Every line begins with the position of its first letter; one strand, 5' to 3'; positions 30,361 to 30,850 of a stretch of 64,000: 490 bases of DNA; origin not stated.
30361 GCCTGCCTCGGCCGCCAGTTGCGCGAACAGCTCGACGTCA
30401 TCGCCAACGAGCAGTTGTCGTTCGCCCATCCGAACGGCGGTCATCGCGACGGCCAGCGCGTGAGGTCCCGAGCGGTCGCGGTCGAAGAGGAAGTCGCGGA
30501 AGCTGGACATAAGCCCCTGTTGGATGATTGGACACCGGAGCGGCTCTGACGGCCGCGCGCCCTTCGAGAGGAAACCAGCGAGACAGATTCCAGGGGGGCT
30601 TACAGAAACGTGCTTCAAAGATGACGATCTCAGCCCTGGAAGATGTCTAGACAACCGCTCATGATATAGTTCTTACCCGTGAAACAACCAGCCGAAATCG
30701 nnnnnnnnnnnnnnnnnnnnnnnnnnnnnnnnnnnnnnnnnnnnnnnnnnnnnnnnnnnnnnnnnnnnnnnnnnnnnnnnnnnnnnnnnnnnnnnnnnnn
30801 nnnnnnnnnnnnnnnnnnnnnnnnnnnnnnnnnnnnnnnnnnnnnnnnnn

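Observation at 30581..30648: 68-nt element bounded by 15-nt inverted repeats, present twice, each copy just upstream of a start codon (copy A, before inositol-3-phosphate synthase)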

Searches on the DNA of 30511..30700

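Call 8: search_rna_families(source=window, start=30511, end=30700, threshold=evalue, max_evalue=10, show_alignments=3)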
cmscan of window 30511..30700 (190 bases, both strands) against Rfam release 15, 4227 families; matches with E-value up to 10: 1.
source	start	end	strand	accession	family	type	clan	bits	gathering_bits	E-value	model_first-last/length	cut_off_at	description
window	30537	30551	+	RF01139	sR2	Gene; snRNA; snoRNA; CD-box;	-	11.7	42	1.9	41-57/57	no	Small nucleolar RNA sR2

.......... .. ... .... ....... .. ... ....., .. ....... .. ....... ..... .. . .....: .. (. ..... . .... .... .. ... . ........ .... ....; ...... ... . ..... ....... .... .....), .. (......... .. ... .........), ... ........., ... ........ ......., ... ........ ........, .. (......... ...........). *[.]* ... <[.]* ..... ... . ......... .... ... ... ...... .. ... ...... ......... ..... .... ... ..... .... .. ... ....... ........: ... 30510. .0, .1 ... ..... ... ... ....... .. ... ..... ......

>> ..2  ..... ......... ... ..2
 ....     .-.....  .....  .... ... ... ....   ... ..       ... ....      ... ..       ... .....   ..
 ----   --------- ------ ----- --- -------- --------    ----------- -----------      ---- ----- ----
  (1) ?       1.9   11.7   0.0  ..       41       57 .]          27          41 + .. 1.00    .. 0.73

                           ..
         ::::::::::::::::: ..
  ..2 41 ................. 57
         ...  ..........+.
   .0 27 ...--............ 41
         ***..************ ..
